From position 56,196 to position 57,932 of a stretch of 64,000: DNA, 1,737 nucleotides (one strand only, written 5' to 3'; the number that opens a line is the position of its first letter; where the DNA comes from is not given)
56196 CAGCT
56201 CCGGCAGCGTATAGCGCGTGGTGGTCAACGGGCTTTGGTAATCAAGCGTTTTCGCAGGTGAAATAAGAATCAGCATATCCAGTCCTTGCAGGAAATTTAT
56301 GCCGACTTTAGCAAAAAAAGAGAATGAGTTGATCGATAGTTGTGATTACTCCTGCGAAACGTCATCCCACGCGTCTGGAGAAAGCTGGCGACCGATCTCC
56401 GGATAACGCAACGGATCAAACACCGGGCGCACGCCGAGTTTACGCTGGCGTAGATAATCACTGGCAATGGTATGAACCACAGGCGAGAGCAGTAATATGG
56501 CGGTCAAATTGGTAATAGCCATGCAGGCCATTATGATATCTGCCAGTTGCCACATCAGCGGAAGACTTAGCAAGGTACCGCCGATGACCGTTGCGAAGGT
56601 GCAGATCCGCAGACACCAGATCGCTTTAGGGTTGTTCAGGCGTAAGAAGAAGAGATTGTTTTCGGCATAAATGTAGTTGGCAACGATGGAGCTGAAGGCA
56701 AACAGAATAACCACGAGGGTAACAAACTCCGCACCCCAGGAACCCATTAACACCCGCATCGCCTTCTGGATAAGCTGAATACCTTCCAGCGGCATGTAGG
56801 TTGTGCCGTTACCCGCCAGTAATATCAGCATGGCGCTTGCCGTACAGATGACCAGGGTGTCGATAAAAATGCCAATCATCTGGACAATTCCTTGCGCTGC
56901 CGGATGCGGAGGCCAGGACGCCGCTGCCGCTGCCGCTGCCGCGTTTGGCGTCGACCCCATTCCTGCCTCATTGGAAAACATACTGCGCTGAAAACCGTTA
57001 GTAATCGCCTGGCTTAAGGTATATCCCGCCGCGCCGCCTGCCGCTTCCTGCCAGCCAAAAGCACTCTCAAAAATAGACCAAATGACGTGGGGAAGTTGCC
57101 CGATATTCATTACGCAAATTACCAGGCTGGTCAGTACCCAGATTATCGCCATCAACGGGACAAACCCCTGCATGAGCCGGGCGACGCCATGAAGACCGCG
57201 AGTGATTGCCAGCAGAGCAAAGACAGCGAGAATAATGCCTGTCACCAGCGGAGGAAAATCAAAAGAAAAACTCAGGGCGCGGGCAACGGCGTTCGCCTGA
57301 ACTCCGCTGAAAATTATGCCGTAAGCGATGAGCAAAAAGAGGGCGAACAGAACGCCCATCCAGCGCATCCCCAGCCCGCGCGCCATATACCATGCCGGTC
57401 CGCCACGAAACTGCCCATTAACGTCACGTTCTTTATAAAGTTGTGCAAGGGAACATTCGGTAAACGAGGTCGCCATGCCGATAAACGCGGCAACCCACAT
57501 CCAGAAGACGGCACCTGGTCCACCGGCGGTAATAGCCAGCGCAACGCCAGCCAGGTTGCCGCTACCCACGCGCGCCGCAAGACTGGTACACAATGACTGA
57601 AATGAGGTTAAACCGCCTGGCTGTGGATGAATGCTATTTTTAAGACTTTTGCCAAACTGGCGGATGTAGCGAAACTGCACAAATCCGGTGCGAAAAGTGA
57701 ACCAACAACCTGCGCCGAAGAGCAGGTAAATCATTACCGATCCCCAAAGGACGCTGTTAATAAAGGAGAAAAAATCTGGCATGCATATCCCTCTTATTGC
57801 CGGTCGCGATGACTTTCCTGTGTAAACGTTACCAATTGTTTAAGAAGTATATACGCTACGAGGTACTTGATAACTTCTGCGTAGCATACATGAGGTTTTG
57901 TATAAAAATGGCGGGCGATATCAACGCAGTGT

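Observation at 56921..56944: GCCGCT hexanucleotide repeat encoding a poly-Ala tract in yaaJ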

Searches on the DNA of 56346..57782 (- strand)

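Call 5: search_dna_similar(query=window:56346-57782:-, collection=ecoli_genomes, mode=near, rows=spread, max_rows=40)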
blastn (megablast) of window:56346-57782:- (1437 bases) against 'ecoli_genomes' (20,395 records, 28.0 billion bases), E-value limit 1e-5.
Records with a match: 5424; places in all: 5424; records where one place covers at least 80% of the query: 5424.
Genomes with a match: 5424 of 5426; with a place that covers at least 80% of the query: 5424. Places per genome that has any: lowest 1, median 1, highest 1. On chromosomes: 5421 places; on plasmids: 3.
Best place of each record, by identity: >=99% 51; 95-99% 5372; 90-95% 1.
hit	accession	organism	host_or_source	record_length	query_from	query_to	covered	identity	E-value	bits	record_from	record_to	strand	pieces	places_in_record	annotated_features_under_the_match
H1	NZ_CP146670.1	Escherichia coli strain MS 21-1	Homo sapiens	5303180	1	1437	100%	99.4%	0e+0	2604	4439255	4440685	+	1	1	yaaJ: alanine/glycine:cation symporter family protein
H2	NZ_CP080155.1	Escherichia coli strain PK8261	chicken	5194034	1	1437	100%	98.5%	0e+0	2532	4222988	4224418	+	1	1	yaaJ: alanine/glycine:cation symporter family protein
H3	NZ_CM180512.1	Escherichia coli strain E1316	Homo sapiens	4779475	1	1437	100%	98.5%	0e+0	2532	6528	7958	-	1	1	yaaJ: alanine/glycine:cation symporter family protein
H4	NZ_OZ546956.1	Escherichia coli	Homo sapiens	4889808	1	1437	100%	98.4%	0e+0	2521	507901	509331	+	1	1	yaaJ: alanine/glycine:cation symporter family protein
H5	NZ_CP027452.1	Escherichia coli strain 2014C-3338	Homo sapiens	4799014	1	1437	100%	98.2%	0e+0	2505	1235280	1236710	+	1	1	yaaJ: alanine/glycine:cation symporter family protein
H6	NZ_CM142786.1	Escherichia coli strain GPEC1210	chicken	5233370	1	1437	100%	98.2%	0e+0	2505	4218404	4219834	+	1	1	yaaJ: alanine/glycine:cation symporter family protein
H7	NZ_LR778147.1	Escherichia coli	sediment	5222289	1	1437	100%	98.1%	0e+0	2499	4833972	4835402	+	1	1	yaaJ: alanine/glycine:cation symporter family protein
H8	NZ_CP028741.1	Escherichia coli strain A34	Genetta maculata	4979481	1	1437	100%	97.7%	0e+0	2466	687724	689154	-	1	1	yaaJ: alanine/glycine:cation symporter family protein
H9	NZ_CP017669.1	Escherichia coli O157:H7 strain PA20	stool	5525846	1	1437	100%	97.6%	0e+0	2455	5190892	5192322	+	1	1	yaaJ: alanine/glycine:cation symporter family protein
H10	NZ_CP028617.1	Escherichia coli strain 140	cattle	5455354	1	1437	100%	97.6%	0e+0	2455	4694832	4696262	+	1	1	yaaJ: alanine/glycine:cation symporter family protein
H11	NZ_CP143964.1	Escherichia coli strain PNUSAE147326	missing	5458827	1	1437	100%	97.6%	0e+0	2455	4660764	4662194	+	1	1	yaaJ: alanine/glycine:cation symporter family protein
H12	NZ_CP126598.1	Escherichia coli strain Ec1120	Lollo Rosso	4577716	1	1437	100%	97.5%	0e+0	2449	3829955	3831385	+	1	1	yaaJ: alanine/glycine:cation symporter family protein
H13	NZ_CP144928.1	Escherichia coli strain SCPM-O-B-12142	missing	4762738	1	1437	100%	97.5%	0e+0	2449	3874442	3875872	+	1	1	yaaJ: alanine/glycine:cation symporter family protein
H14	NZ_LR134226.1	Escherichia coli strain NCTC9088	missing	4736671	1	1437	100%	97.5%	0e+0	2449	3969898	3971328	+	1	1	yaaJ: alanine/glycine:cation symporter family protein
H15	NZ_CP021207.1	Escherichia coli strain strain Z247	Homo sapiens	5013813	1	1437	100%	97.4%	0e+0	2444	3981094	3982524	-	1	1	yaaJ: alanine/glycine:cation symporter family protein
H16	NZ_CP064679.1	Escherichia coli K-12 strain CETR2G40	not applicable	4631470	1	1437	100%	97.4%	0e+0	2444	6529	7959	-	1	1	yaaJ: alanine/glycine:cation symporter family protein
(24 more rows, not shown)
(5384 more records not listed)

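Call 7: search_dna_similar(query=window:56909-56952:-, collection=ecoli_genomes, mode=near, max_evalue=10, max_rows=60)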
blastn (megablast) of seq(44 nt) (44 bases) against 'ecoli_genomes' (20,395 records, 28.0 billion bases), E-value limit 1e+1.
Records with a match: 2688; places in all: 2688; records where one place covers at least 80% of the query: 7.
Genomes with a match: 2688 of 5426; with a place that covers at least 80% of the query: 7. Places per genome that has any: lowest 1, median 1, highest 1. On chromosomes: 2685 places; on plasmids: 3.
Best place of each record, by identity: >=99% 2687; 95-99% 1.
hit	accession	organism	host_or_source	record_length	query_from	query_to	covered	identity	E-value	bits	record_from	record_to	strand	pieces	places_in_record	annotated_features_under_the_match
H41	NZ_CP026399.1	Escherichia coli strain ECONIH4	-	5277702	1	44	100%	100.0%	7e-14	82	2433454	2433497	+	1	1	yaaJ: alanine/glycine:cation symporter family protein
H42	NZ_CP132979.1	Escherichia coli strain ARS-C101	Beef Cattle Feces - Rectal Grab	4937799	1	44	100%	100.0%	7e-14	82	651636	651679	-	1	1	yaaJ: alanine/glycine:cation symporter family protein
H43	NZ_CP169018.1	Escherichia coli strain UTAK-15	Veal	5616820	1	44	100%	100.0%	7e-14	82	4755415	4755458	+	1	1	yaaJ: sodium:alanine symporter family protein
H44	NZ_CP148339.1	Escherichia coli strain Z1323HEC0422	Homo sapiens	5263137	1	44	100%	100.0%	7e-14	82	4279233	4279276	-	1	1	yaaJ: alanine/glycine:cation symporter family protein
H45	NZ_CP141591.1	Escherichia coli strain W24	calf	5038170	1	44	100%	100.0%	7e-14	82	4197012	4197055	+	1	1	yaaJ: alanine/glycine:cation symporter family protein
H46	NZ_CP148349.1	Escherichia coli strain Z1323HEC0399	Homo sapiens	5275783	1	44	100%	100.0%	7e-14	82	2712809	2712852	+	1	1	yaaJ: sodium:alanine symporter family protein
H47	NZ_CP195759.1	Escherichia coli strain JCKP02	yak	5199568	3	44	95%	97.6%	4e-11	73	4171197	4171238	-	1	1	yaaJ: alanine/glycine:cation symporter family protein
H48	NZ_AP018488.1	Escherichia coli O157:H7 strain PV15-279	Homo sapiens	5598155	17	44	64%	100.0%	6e-5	53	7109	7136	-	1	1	yaaJ: alanine/glycine:cation symporter family protein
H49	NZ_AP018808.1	Escherichia coli strain E2865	Bos taurus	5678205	17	44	64%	100.0%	6e-5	53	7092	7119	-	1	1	yaaJ: alanine/glycine:cation symporter family protein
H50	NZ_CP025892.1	Escherichia coli strain 503025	Homo sapiens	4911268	17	44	64%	100.0%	6e-5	53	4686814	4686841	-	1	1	yaaJ: alanine/glycine:cation symporter family protein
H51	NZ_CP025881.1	Escherichia coli strain 503440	Homo sapiens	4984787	17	44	64%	100.0%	6e-5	53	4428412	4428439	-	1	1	yaaJ: alanine/glycine:cation symporter family protein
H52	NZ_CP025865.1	Escherichia coli strain 504211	Homo sapiens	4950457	17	44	64%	100.0%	6e-5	53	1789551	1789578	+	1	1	yaaJ: alanine/glycine:cation symporter family protein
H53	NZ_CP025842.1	Escherichia coli strain 720632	Homo sapiens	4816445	17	44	64%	100.0%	6e-5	53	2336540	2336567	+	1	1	yaaJ: alanine/glycine:cation symporter family protein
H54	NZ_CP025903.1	Escherichia coli strain 300709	Homo sapiens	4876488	17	44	64%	100.0%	6e-5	53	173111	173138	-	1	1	yaaJ: alanine/glycine:cation symporter family protein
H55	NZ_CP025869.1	Escherichia coli strain 503829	Homo sapiens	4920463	17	44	64%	100.0%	6e-5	53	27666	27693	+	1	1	yaaJ: alanine/glycine:cation symporter family protein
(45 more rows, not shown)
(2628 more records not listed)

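Call 8: get_annotated_region(hit=H16, flank=200)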
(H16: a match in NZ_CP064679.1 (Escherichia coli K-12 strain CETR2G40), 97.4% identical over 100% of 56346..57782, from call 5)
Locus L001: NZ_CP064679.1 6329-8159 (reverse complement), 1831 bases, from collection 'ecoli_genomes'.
description: Escherichia coli K-12 strain CETR2G40 chromosome, complete genome
organism: Escherichia coli K-12 strain CETR2G40 (NCBI taxid 83333)
replicon: chromosome; assembly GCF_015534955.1
host: not applicable; source: -; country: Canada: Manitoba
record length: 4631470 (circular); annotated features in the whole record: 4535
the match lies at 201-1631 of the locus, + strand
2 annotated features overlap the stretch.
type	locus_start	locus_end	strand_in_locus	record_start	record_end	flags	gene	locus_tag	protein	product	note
CDS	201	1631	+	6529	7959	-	yaaJ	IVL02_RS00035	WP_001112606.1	alanine/glycine:cation symporter family protein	-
CDS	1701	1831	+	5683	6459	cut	yaaA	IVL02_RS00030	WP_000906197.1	peroxide stress protein YaaA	-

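Call 9: get_annotated_region(hit=H1, flank=200)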
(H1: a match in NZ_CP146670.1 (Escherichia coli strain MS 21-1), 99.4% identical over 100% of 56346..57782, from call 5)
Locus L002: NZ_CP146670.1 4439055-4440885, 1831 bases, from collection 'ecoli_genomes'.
description: Escherichia coli strain MS 21-1 chromosome, complete genome
organism: Escherichia coli strain MS 21-1 (NCBI taxid 562)
replicon: chromosome; assembly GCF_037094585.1
host: Homo sapiens; source: Colon; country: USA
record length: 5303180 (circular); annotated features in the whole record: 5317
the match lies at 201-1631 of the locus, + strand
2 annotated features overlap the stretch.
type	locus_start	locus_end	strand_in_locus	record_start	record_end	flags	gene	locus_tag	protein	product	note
CDS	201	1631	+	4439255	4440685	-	yaaJ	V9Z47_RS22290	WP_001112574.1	alanine/glycine:cation symporter family protein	-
CDS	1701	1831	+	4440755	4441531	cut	yaaA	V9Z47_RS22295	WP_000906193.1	peroxide stress protein YaaA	-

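Call 12: get_annotated_region(hit=H41, flank=1000)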
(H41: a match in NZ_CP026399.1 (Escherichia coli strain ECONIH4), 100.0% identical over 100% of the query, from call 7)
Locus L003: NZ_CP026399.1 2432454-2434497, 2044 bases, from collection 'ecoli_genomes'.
description: Escherichia coli strain ECONIH4 chromosome, complete genome
organism: Escherichia coli strain ECONIH4 (NCBI taxid 562)
replicon: chromosome; assembly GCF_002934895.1
host: -; source: -; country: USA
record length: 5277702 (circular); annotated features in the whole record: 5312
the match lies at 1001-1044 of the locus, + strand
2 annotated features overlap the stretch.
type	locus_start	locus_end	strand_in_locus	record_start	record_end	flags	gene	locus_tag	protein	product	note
CDS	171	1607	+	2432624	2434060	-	yaaJ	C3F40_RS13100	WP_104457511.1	alanine/glycine:cation symporter family protein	-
CDS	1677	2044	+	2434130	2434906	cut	yaaA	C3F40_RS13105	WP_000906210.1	peroxide stress protein YaaA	-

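Call 13: get_annotated_region(hit=H42, flank=1000)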
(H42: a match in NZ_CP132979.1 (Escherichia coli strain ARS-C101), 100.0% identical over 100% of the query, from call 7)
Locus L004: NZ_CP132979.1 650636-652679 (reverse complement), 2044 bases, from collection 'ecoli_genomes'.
description: Escherichia coli strain ARS-C101 chromosome, complete genome
organism: Escherichia coli strain ARS-C101 (NCBI taxid 562)
replicon: chromosome; assembly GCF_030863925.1
host: -; source: Beef Cattle Feces - Rectal Grab; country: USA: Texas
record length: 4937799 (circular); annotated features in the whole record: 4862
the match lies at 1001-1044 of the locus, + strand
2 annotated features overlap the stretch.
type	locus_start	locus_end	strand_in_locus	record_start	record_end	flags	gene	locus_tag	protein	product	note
CDS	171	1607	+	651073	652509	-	yaaJ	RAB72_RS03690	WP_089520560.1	alanine/glycine:cation symporter family protein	-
CDS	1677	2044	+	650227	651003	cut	yaaA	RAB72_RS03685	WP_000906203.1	peroxide stress protein YaaA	-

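Call 14: get_annotated_region(hit=H43, flank=1000)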
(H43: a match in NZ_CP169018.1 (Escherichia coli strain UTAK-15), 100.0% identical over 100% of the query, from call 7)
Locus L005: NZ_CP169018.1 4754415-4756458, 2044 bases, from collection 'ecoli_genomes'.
description: Escherichia coli strain UTAK-15 chromosome, complete genome
organism: Escherichia coli strain UTAK-15 (NCBI taxid 562)
replicon: chromosome; assembly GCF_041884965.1
host: -; source: Veal; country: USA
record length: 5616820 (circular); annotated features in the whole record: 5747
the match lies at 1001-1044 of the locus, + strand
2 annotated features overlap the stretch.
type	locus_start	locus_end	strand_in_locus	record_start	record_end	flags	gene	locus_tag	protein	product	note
CDS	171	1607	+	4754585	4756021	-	yaaJ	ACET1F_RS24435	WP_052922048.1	sodium:alanine symporter family protein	-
CDS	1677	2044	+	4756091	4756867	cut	yaaA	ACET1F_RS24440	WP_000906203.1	peroxide stress protein YaaA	-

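Call 15: get_annotated_region(hit=H44, flank=1000)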
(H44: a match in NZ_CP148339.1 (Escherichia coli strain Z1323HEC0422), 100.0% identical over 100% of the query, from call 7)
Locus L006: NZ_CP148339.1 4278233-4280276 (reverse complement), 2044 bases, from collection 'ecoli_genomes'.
description: Escherichia coli strain Z1323HEC0422 chromosome, complete genome
organism: Escherichia coli strain Z1323HEC0422 (NCBI taxid 562)
replicon: chromosome; assembly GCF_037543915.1
host: Homo sapiens; source: -; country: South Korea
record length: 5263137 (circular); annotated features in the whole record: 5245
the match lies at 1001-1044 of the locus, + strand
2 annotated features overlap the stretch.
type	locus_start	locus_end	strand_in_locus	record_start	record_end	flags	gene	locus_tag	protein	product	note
CDS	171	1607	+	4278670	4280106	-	yaaJ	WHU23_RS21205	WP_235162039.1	alanine/glycine:cation symporter family protein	-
CDS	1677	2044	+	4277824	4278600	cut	yaaA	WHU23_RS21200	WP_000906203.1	peroxide stress protein YaaA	-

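Call 16: get_annotated_region(hit=H45, flank=1000)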
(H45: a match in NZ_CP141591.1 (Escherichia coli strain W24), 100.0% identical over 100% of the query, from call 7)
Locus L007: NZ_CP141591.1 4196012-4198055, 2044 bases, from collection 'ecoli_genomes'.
description: Escherichia coli strain W24 chromosome, complete genome
organism: Escherichia coli strain W24 (NCBI taxid 562)
replicon: chromosome; assembly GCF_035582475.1
host: calf; source: Anal swab; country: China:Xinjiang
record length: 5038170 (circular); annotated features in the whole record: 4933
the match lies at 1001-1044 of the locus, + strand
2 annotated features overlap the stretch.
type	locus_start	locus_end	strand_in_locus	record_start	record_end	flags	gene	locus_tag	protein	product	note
CDS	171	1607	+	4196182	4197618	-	yaaJ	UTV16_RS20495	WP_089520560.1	alanine/glycine:cation symporter family protein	-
CDS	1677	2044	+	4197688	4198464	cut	yaaA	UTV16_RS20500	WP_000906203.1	peroxide stress protein YaaA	-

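Call 17: get_annotated_region(hit=H46, flank=1000)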
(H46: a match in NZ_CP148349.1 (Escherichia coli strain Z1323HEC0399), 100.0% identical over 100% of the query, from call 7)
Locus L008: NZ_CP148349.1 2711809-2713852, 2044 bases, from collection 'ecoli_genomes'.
description: Escherichia coli strain Z1323HEC0399 chromosome, complete genome
organism: Escherichia coli strain Z1323HEC0399 (NCBI taxid 562)
replicon: chromosome; assembly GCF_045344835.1
host: Homo sapiens; source: -; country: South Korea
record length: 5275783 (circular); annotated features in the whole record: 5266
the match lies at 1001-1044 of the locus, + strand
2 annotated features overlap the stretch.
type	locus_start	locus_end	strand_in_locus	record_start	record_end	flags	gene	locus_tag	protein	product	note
CDS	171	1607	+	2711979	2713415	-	yaaJ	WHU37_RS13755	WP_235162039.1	sodium:alanine symporter family protein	-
CDS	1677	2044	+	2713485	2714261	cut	yaaA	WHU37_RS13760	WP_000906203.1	peroxide stress protein YaaA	-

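Call 18: get_annotated_region(hit=H47, flank=1000)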
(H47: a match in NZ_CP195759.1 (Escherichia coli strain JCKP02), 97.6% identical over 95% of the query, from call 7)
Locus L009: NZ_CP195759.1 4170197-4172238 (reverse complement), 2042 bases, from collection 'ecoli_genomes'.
description: Escherichia coli strain JCKP02 chromosome, complete genome
organism: Escherichia coli strain JCKP02 (NCBI taxid 562)
replicon: chromosome; assembly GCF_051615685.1
host: yak; source: -; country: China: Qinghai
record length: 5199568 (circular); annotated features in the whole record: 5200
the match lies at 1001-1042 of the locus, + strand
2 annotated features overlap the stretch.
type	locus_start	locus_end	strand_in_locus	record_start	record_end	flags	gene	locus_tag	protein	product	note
CDS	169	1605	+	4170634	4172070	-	yaaJ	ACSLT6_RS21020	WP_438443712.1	alanine/glycine:cation symporter family protein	-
CDS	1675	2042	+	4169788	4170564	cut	yaaA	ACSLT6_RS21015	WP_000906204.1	peroxide stress protein YaaA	-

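Call 20: search_dna_similar(query=L001:1011-1088:+, collection=ecoli_genomes, mode=near, max_evalue=10, max_rows=60, rows=spread)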
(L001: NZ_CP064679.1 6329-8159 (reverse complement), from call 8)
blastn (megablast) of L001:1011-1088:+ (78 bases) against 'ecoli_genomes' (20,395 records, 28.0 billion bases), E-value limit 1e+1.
Records with a match: 4521; places in all: 4521; records where one place covers at least 80% of the query: 4521.
Genomes with a match: 4521 of 5426; with a place that covers at least 80% of the query: 4521. Places per genome that has any: lowest 1, median 1, highest 1. On chromosomes: 4518 places; on plasmids: 3.
Best place of each record, by identity: >=99% 1160; 95-99% 3162; 90-95% 198; 80-90% 1.
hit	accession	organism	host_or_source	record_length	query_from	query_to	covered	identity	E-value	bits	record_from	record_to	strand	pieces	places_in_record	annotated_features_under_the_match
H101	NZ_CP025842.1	Escherichia coli strain 720632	Homo sapiens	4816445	1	78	100%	100.0%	3e-32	145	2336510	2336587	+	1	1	yaaJ: alanine/glycine:cation symporter family protein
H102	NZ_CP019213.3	Escherichia coli strain WCHEC050613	Sewage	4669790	1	78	100%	100.0%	3e-32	145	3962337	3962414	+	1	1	yaaJ: alanine/glycine:cation symporter family protein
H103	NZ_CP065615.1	Escherichia coli strain FDAARGOS_943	missing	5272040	1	78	100%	100.0%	3e-32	145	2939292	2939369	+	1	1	yaaJ: alanine/glycine:cation symporter family protein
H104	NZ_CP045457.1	Escherichia coli strain ET12567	Constructed from strain GM2929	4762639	1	78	100%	100.0%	3e-32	145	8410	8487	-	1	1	yaaJ: alanine/glycine:cation symporter family protein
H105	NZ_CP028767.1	Escherichia coli strain A7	Orangutan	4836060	1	78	100%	100.0%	3e-32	145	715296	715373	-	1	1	yaaJ: alanine/glycine:cation symporter family protein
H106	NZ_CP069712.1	Escherichia coli strain EA13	pig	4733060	1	78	100%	100.0%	3e-32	145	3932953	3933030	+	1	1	yaaJ: alanine/glycine:cation symporter family protein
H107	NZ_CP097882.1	Escherichia coli str. K-12 substr. MG1655 strain K-12 ...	not applicable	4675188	1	78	100%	100.0%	3e-32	145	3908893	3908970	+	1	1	yaaJ: alanine/glycine:cation symporter family protein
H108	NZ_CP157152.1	Escherichia coli strain UTAK-5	Bos taurus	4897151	1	78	100%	100.0%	3e-32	145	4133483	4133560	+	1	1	yaaJ: alanine/glycine:cation symporter family protein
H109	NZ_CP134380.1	Escherichia coli strain TUM11353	Homo sapiens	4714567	1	78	100%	100.0%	3e-32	145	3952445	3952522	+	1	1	yaaJ: alanine/glycine:cation symporter family protein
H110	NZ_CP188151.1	Escherichia coli strain TUM23341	Laboratory developed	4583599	1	78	100%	100.0%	3e-32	145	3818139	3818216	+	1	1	yaaJ: alanine/glycine:cation symporter family protein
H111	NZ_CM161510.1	Escherichia coli strain TC9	in vitro transconjugant generated by ...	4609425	1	78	100%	100.0%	3e-32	145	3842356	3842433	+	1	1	yaaJ: alanine/glycine:cation symporter family protein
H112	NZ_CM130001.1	Escherichia coli strain IAL7254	Homo sapiens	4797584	1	78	100%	100.0%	3e-32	145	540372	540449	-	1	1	yaaJ: alanine/glycine:cation symporter family protein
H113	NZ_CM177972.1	Escherichia coli strain M24FEP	Gallus gallus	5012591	1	78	100%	100.0%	3e-32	145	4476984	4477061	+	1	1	yaaJ: alanine/glycine:cation symporter family protein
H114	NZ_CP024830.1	Escherichia coli strain CREC-532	Homo sapiens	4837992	1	78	100%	98.7%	1e-30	139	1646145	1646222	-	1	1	yaaJ: alanine/glycine:cation symporter family protein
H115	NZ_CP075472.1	Escherichia coli strain NT1F25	pig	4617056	1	78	100%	98.7%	1e-30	139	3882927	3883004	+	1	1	yaaJ: alanine/glycine:cation symporter family protein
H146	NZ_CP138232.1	Escherichia coli strain EC958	Homo sapiens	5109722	1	77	99%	97.4%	2e-28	132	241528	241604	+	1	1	yaaJ: sodium:alanine symporter family protein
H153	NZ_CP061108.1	Escherichia coli strain 1EC187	Homo sapiens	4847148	1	78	100%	96.2%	3e-27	128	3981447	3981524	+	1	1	yaaJ: alanine/glycine:cation symporter family protein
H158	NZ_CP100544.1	Escherichia coli strain LH09-a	Gallus gallus domesticus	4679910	1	78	100%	94.9%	1e-25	122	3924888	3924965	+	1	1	yaaJ: alanine/glycine:cation symporter family protein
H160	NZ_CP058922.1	Escherichia coli strain MS10711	Homo sapiens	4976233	1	77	99%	89.6%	1e-16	94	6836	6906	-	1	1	yaaJ: alanine/glycine:cation symporter family protein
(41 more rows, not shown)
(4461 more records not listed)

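Call 21: get_annotated_region(hit=H160, flank=1000)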
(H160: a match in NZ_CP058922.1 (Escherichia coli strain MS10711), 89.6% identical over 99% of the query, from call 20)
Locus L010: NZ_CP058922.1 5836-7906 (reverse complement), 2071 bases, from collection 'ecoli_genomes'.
description: Escherichia coli strain MS10711 chromosome, complete genome
organism: Escherichia coli strain MS10711 (NCBI taxid 562)
replicon: chromosome; assembly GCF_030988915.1
host: Homo sapiens; source: urine; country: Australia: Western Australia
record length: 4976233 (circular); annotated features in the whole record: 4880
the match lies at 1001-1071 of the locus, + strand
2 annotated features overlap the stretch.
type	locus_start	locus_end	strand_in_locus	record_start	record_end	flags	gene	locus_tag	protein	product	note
CDS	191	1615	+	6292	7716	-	yaaJ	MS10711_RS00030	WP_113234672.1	alanine/glycine:cation symporter family protein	-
CDS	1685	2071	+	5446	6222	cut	yaaA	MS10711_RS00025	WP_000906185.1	peroxide stress protein YaaA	-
